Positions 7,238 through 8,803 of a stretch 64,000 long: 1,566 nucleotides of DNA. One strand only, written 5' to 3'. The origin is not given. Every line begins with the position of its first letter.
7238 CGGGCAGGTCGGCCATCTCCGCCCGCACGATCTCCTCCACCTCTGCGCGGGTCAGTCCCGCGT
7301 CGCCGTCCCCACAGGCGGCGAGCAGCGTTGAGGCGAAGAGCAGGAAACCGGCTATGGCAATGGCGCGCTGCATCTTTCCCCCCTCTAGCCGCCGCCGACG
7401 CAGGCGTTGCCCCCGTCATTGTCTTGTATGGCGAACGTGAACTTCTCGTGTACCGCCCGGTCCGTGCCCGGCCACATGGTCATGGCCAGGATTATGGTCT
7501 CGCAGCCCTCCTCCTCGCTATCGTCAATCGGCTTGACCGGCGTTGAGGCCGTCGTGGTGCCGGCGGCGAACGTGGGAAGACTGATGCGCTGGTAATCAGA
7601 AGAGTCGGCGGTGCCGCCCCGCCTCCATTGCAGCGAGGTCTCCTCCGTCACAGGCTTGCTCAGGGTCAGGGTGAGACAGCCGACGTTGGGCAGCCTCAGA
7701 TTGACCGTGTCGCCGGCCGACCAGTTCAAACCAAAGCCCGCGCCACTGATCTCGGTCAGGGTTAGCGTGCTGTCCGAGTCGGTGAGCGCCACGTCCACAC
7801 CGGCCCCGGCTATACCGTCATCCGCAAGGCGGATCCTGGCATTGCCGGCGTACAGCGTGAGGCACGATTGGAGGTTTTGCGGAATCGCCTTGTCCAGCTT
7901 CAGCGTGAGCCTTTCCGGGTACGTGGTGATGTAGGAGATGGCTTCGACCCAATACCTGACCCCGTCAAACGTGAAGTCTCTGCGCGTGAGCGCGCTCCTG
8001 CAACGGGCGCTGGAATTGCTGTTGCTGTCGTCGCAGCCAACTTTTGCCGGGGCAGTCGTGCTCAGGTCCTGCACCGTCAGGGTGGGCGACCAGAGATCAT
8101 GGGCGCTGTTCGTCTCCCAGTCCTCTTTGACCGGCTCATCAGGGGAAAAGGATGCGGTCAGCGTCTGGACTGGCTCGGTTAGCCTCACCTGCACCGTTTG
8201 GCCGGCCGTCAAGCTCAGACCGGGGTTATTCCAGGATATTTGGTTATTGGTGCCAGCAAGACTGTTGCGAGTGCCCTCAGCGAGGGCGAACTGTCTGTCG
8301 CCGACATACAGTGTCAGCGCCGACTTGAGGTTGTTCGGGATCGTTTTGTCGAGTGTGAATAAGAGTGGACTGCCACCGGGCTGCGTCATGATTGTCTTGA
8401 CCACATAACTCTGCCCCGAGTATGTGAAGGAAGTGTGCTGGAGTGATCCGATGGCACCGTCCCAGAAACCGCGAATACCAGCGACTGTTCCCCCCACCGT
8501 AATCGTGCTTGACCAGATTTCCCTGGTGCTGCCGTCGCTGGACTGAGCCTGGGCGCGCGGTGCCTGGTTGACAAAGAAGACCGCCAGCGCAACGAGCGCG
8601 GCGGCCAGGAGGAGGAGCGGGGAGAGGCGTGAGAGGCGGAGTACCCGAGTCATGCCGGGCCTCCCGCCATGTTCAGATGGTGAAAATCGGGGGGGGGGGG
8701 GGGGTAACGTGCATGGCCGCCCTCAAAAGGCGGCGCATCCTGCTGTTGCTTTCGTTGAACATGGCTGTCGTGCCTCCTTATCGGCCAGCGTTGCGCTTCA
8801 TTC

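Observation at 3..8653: Unassigned ~130-150 aa domain present twice in each of two neighbouring secreted proteins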

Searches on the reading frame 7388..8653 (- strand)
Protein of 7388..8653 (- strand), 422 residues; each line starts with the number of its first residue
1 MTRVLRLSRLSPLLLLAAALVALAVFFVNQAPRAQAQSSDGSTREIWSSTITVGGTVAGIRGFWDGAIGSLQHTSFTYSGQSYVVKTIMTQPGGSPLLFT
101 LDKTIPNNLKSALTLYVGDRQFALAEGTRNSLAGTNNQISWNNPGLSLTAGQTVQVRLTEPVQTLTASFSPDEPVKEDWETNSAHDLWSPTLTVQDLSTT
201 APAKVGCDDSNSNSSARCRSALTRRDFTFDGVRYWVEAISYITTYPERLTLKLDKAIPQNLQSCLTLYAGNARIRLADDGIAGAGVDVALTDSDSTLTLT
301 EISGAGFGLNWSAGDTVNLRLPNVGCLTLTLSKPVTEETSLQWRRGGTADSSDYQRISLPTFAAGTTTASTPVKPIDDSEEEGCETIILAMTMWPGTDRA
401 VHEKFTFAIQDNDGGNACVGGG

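Call 7: search_protein_families(library=pfam, proteins=[window:7388-8653:-], max_evalue=1)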
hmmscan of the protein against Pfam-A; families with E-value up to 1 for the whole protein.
window:7388-8653:- (422 aa): 1 family
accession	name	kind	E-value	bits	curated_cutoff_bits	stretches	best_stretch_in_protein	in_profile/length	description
PF13567.11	DUF4131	-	0.14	12.2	31.6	1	7-61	26-77/165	Domain of unknown function (DUF4131)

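Call 8: search_protein_families(library=ncbifam, proteins=[window:7388-8653:-], max_evalue=1)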
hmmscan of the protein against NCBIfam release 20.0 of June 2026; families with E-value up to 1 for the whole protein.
window:7388-8653:- (422 aa): 0 families

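Call 11: find_homologous_proteins(query=window:7388-8653:-, max_evalue=0.001)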
Query window:7388-8653:- (422 aa): 81 proteins with E <= 0.001 among 8000 candidates.
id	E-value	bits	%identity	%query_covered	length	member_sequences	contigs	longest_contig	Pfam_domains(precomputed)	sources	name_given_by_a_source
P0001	2.5e-278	941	100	100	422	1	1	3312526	-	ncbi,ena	-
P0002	1.5e-142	493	56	90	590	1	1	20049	-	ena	-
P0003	2.0e-128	447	55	100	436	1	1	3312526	-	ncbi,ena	-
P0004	1.4e-127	444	54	93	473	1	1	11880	-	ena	-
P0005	3.5e-121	423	54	93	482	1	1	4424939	-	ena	-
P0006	5.4e-119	416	58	83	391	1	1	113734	-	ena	-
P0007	1.2e-116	408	57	84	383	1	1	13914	-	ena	-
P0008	2.1e-116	407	52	93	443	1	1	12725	-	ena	-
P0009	7.2e-115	402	54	90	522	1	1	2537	-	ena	-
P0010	7.9e-113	396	50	94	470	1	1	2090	-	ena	-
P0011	7.3e-112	392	51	98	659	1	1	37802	PF16403.12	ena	-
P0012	1.4e-111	391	52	98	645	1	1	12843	PF16403.12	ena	-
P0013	4.5e-110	386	51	98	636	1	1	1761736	PF16403.12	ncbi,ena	-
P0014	2.2e-109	384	51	94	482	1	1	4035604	-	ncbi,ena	-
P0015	5.2e-109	383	60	76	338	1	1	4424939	-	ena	-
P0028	2.7e-79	285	51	76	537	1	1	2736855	PF16403.12,PF05887.17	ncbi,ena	-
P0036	1.2e-36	145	38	47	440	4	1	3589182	-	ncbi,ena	-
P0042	1.8e-28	118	38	74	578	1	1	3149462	-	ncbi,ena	-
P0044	1.8e-26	111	31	70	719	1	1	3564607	PF17963.8,PF17892.8,PF02368.25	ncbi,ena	-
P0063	2.4e-15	74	37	35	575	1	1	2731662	PF22352.3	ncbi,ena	-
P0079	9.0e-10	56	34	31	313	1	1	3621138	-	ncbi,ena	-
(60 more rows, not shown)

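Call 12: find_encoding_contigs(protein=P0001, flank=10000, max_places=3)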
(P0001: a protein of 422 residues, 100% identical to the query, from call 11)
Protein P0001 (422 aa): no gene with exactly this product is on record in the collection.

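Call 13: list_cluster_members(proteins=[P0001, P0003, P0013, P0014, P0028, P0044, P0063, P0036, P0042, P0079])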
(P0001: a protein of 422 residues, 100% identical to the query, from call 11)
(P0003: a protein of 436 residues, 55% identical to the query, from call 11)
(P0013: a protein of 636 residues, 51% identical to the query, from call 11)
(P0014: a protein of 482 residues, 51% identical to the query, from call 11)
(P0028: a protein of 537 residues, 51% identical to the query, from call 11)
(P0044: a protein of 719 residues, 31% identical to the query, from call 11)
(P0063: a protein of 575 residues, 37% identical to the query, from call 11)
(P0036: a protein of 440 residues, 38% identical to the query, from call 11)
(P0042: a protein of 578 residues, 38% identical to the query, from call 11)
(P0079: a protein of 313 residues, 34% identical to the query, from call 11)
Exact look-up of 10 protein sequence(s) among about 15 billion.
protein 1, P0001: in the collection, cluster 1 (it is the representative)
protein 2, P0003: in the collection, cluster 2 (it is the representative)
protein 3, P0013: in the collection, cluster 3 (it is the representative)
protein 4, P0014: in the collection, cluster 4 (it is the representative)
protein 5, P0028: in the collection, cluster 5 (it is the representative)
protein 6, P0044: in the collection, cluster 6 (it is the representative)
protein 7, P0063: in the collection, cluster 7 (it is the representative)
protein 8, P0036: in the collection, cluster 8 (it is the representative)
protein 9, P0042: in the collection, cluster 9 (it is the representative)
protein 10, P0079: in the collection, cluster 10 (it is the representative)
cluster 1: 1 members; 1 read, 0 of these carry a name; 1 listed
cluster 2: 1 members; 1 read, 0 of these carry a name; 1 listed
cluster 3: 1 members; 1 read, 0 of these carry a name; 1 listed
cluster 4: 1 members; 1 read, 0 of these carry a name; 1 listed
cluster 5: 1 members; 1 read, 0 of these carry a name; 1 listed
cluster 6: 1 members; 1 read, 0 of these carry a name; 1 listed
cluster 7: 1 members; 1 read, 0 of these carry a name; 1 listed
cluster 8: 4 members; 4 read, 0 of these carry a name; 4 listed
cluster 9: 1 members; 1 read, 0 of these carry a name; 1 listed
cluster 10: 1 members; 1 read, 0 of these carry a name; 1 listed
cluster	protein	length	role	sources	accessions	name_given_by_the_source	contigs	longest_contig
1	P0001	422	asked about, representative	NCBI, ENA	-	-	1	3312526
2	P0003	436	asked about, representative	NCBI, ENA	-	-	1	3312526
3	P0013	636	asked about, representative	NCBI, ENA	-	-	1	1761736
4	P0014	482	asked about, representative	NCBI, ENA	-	-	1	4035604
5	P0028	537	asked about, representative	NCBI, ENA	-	-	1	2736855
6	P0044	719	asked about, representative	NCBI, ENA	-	-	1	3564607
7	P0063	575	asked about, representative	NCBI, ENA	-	-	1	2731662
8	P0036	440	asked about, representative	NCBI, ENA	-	-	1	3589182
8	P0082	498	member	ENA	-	-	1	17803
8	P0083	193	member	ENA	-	-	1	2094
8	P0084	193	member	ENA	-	-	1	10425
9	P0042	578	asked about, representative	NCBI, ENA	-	-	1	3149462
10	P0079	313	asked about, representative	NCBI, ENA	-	-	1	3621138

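Call 29: predict_structure(alignment_id=A1)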
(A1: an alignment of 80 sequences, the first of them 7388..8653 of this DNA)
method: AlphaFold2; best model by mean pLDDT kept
length: 422 residues; sequences in the alignment: 80
mean_pLDDT: 83.4   pTM: 0.72
mean pLDDT of the five models: 83.4, 80.9, 79.7, 78.5, 78.3
residues with pLDDT >= 90: 199; 70-90: 147; 50-70: 48; < 50: 28
segments of 3 or more residues with pLDDT < 50: 2-4, 6-10, 26-39, 281-283
pLDDT, mean of each block of 10 residues (from residue 1): 48 59 48 41 90 96 95 96 97 92 96 97 97 89 94 98 89 81 91 94 92 86 94 94 89 90 90 81 58 75 80 95 91 88 75 69 90 79 78 78 83 68 36
secondary structure, 60 per line:
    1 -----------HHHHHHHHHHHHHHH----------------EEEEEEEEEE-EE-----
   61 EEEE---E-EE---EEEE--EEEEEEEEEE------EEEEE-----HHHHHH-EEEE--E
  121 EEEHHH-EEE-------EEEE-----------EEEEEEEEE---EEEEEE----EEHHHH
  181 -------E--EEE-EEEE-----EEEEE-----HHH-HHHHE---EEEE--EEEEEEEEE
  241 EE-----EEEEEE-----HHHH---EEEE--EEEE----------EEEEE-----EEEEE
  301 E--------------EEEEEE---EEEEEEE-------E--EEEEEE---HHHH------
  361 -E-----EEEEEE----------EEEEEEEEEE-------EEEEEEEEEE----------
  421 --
elements in order: H12-26 E43-52 E61-64 E75-78 E81-90 E97-101 H107-112 E114-117 E120-123 E128-130 E138-141 E153-161 E165-170 H177-180 E191-193 E195-198 E204-208 H218-221 E226-229 E232-242 E248-253 H259-262 E266-269 E272-275 E286-290 E296-301 E316-321 E325-331 E342-347 H351-354 E368-373 E384-393 E401-410

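Call 32: fold_search(model_id=the predicted structure, library=pdb)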
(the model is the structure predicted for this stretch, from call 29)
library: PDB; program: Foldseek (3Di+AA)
matches with E <= 10: 1156; with E <= 0.001: 0
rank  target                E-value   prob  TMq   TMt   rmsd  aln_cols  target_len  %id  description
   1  5szq_A                2.1e-03  0.21  0.11  0.11  47.5       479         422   10  Protocadherin Gamma A4 extracellular cadherin domains 3-6 (released 2016-11-02)
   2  2qki_A                3.1e-03  0.33  0.16  0.11  25.8       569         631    7  Human C3c in complex with the inhibitor compstatin (released 2007-08-14)
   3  2a73_A                3.6e-03  0.28  0.15  0.10  27.0       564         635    8  Human Complement Component C3 (released 2005-09-27)
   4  5a42                  7.2e-03  0.11  0.11  0.04  27.5       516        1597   10  Cryo-EM single particle 3D reconstruction of the native conformation of E. coli alpha-2-macroglobulin (ECAM) (released 2015-07-29)
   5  9lty_A                8.3e-03  0.20  0.14  0.15  26.5       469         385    8  Crystal Structure of C-terminal stable fragment of the Shaft pilin EbpC from Enterococcus faecalis (released 2025-07-16)
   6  2wii_A                1.0e-02  0.18  0.15  0.10  26.1       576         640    8  Complement C3b in complex with factor H domains 1-4 (released 2009-06-09)
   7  6iw0_A                1.0e-02  0.09  0.11  0.12  33.8       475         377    8  Crystal structure of 5A ScFv in complex with YFV-17D sE in postfusion state (released 2019-02-13)
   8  4u48                  1.1e-02  0.10  0.11  0.04  28.2       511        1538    9  Crystal structure of Salmonella alpha-2-macroglobulin (released 2014-09-17)
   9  7pr6_AAA              1.2e-02  0.41  0.13  0.10  21.7       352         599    6  Crystal structure of E. coli beta-glucuronidase in complex with covalent inhibitor ME727 (released 2022-08-03)
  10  3pf2                  1.4e-02  0.21  0.10  0.13  17.7       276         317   13  The Crystal Structure of the Major Pilin GBS80 of Streptococcus agalactiae 35kDa C-terminal fragment (released 2011-03-02)
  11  8beg_A                2.0e-02  0.09  0.11  0.08  28.5       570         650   10  Structure of Ig-like domains from PrgB (released 2022-11-30)
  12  4u4j                  2.1e-02  0.12  0.15  0.05  31.0       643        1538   10  Crystal structure of Salmonella alpha-2-macroglobulin mutant Y1175G (released 2014-09-17)
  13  3t4a_A                2.4e-02  0.16  0.15  0.11  25.9       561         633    7  Structure of a truncated form of Staphylococcal Complement Inhibitor B bound to human C3c at 3.4 Angstrom resolution (released 2011-11-23)
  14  8beg_B                2.7e-02  0.09  0.11  0.08  29.6       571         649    9  Structure of Ig-like domains from PrgB (released 2022-11-30)
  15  8ohx_AAA              3.2e-02  0.25  0.13  0.10  22.6       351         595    7  Crystal structure of Beta-glucuronidase from Escherichia coli in complex with siastatin B derived inhibitor (released 2024-01-10)
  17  3ead_B                3.6e-02  1.00  0.18  0.58   3.6        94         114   22  Crystal structure of CALX-CBD1 (released 2009-09-08)
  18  3ead_C                3.6e-02  1.00  0.16  0.52   4.8        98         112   17  Crystal structure of CALX-CBD1 (released 2009-09-08)
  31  3ead_A                5.9e-02  1.00  0.18  0.58   3.6        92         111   23  Crystal structure of CALX-CBD1 (released 2009-09-08)
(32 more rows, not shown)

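Call 46: find_related_loci(query=A4, collection=genome_contigs, flank=8000)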
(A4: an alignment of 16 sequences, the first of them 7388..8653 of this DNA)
Query A4 (422 aa) in genome_contigs; peptide patterns used: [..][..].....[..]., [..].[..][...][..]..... (x = any residue, [..] = any of these).
44 stretches matched a pattern; 5 encode a relative of the query (tblastn E <= 1e-3); 5 distinct loci.
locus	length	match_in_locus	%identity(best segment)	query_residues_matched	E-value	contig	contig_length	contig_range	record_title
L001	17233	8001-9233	51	6-418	2e-117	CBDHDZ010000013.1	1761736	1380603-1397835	MAG: Nitrosopumilaceae archaeon isolate 876568e4-8ad0-4089-9c29-4ea24b5f35db genome assembly, contig: contig_13, whole g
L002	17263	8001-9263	48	6-418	6e-103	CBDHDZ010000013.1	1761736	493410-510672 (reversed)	MAG: Nitrosopumilaceae archaeon isolate 876568e4-8ad0-4089-9c29-4ea24b5f35db genome assembly, contig: contig_13, whole g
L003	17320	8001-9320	45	3-418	3e-102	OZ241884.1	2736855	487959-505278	MAG: Nitrosopumilaceae archaeon isolate e2658da1-0110-4a08-99de-2fe0131696b3 genome assembly, chromosome: 1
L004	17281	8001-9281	47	6-418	2e-100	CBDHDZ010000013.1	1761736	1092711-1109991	MAG: Nitrosopumilaceae archaeon isolate 876568e4-8ad0-4089-9c29-4ea24b5f35db genome assembly, contig: contig_13, whole g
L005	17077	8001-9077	49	69-418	8e-93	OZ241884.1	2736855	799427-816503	MAG: Nitrosopumilaceae archaeon isolate e2658da1-0110-4a08-99de-2fe0131696b3 genome assembly, chromosome: 1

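Call 47: find_encoding_contigs(protein=P0003, flank=8000, max_places=2)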
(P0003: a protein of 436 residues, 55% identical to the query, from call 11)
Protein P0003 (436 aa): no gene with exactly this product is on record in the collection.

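Call 66: find_encoding_contigs(protein=P0014, flank=6000, max_places=3)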
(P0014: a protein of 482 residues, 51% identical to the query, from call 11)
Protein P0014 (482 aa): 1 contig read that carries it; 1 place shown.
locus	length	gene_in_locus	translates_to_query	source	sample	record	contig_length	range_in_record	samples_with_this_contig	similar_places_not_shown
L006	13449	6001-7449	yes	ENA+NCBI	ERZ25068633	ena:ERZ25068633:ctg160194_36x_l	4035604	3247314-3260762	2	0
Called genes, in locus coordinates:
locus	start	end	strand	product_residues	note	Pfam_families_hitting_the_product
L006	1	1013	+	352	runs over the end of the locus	PF17203:sCache_3_2 (faint)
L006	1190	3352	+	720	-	PF00041:fn3 (weak), PF25059:FN3_DSCAM-DSCAML_C (faint), PF12733:Cadherin-like, PF00041:fn3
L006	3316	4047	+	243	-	PF00041:fn3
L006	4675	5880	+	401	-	-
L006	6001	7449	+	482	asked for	-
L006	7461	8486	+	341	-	PF17203:sCache_3_2 (faint)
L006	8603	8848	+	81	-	-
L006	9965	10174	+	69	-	PF05930:Phage_AlpA, PF12728:HTH_17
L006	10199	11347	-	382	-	PF13356:Arm-DNA-bind_3, PF22022:Phage_int_M, PF00589:Phage_integrase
